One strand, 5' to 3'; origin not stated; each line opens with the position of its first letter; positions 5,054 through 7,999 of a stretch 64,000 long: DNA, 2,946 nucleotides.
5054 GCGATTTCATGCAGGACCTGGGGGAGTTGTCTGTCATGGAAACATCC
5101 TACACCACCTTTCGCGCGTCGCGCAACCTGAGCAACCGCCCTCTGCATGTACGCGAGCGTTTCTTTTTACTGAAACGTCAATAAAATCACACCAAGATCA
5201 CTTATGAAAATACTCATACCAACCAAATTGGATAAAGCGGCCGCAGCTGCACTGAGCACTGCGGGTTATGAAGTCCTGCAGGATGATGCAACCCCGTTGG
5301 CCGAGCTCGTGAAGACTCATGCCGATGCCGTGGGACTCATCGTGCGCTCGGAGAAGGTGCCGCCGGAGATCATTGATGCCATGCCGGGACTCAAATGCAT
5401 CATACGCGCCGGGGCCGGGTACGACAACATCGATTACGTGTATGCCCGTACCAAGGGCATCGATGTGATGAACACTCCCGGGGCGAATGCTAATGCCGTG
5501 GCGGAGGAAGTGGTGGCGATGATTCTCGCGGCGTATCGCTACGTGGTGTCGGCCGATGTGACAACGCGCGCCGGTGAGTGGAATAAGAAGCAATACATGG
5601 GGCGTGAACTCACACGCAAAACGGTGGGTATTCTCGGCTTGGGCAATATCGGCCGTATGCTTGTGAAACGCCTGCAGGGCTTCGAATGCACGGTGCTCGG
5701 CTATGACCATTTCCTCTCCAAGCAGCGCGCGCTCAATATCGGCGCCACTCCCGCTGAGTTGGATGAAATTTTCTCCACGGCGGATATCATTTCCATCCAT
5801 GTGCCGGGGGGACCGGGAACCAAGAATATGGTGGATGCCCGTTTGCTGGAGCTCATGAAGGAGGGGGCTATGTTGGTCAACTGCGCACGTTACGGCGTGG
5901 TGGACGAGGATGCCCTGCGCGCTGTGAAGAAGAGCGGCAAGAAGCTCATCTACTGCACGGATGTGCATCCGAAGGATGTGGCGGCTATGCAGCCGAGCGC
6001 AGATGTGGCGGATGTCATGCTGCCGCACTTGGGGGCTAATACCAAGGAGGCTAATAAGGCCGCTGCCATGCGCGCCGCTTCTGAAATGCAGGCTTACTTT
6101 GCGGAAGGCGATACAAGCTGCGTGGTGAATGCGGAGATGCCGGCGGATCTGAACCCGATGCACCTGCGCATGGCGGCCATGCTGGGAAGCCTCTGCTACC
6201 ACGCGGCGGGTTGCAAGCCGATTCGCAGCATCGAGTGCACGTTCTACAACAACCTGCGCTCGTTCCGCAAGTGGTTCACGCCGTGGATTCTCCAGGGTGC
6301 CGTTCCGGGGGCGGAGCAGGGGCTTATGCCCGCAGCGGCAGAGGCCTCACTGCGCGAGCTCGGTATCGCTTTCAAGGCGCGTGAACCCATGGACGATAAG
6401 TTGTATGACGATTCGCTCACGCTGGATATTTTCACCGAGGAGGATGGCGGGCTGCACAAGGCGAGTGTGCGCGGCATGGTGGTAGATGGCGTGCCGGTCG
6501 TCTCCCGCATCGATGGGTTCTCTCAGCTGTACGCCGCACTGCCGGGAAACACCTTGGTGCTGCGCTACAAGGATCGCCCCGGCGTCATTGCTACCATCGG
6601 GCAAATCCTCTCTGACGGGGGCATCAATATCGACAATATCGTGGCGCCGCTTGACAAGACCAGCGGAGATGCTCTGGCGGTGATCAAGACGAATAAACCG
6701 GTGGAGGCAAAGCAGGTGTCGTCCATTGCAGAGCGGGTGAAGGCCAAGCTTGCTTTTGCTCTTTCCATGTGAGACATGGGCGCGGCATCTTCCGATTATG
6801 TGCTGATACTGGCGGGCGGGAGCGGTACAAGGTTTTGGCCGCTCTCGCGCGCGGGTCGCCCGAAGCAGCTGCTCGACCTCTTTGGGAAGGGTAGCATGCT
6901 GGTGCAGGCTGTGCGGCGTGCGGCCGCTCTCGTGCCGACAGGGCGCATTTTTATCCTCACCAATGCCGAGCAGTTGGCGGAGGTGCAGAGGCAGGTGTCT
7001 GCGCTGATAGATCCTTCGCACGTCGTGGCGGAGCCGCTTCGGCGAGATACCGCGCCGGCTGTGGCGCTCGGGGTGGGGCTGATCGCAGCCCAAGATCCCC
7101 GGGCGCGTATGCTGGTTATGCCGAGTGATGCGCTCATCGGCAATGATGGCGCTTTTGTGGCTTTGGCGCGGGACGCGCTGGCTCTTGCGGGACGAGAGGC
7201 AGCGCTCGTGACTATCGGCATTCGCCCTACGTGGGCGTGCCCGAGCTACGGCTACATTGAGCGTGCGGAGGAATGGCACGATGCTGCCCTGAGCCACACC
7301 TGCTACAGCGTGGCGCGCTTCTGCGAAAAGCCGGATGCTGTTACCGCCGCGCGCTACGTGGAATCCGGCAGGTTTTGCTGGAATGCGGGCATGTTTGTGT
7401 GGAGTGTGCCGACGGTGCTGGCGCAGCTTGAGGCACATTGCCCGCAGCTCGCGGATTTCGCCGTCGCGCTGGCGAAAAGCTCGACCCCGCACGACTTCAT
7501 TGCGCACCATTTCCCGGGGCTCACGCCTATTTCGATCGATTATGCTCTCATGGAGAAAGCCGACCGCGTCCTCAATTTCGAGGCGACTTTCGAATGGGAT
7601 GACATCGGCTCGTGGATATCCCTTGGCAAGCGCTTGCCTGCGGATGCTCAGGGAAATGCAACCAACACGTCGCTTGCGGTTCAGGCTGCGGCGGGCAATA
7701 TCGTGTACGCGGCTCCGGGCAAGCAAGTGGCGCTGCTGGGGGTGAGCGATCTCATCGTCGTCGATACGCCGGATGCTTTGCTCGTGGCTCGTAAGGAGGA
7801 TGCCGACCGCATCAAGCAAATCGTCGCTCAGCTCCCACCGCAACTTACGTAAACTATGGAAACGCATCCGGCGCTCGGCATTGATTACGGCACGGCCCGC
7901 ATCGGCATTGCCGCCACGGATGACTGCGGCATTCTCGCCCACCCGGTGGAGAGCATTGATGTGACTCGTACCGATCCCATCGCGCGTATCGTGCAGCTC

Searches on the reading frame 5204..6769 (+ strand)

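Call 33: search_protein_families(library=pfam, proteins=[window:5204-6769:+], max_evalue=0.01)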
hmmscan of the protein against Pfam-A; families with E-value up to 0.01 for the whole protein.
window:5204-6769:+ (522 aa): 6 families
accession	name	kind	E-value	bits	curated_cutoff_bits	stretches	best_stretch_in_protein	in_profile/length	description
PF02826.25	2-Hacid_dh_C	-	1.8e-43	148.4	25.1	1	104-276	1-177/178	D-isomer specific 2-hydroxyacid dehydrogenase, NAD binding domain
PF00389.36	2-Hacid_dh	-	1.5e-25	89.9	24.6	1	7-309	5-134/134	D-isomer specific 2-hydroxyacid dehydrogenase, catalytic domain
PF03446.21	NAD_binding_2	-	2.3e-07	31.4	21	1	140-236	1-101/161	NAD binding domain of 6-phosphogluconate dehydrogenase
PF01842.31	ACT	-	3.8e-06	27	27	1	450-480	2-32/66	ACT domain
PF07991.19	KARI_N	-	9.6e-05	22.5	20.6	1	136-232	2-99/165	Acetohydroxy acid isomeroreductase, NADPH-binding domain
PF22629.2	ACT_AHAS_ss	-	0.0035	17.9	27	1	454-498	4-48/67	AHAS small subunit-like ACT domain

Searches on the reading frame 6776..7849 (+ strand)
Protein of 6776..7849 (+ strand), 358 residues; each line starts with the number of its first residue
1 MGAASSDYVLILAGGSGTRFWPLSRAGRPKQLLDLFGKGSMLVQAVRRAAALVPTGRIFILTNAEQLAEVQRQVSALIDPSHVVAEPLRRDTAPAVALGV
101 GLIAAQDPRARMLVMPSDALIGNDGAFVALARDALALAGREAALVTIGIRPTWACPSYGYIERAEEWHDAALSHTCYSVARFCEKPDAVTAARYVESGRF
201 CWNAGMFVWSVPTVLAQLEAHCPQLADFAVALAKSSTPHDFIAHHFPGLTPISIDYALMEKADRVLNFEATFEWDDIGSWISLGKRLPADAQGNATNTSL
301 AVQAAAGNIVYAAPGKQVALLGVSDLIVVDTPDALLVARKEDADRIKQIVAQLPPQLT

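Call 32: search_protein_families(library=pfam, proteins=[window:6776-7849:+], max_evalue=0.01)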
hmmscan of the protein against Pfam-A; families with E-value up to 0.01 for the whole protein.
window:6776-7849:+ (358 aa): 3 families
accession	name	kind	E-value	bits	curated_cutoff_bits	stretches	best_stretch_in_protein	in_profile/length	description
PF00483.29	NTP_transferase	-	1.4e-35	123.5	21.2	1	10-285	3-237/245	Nucleotidyl transferase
PF22640.1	ManC_GMP_beta-helix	-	1.5e-14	54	27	1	306-353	9-55/55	MannoseP isomerase/GMP-like beta-helix domain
PF12804.13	NTP_transf_3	-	8.4e-10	39.5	27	1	9-168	1-145/160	MobA-like NTP transferase domain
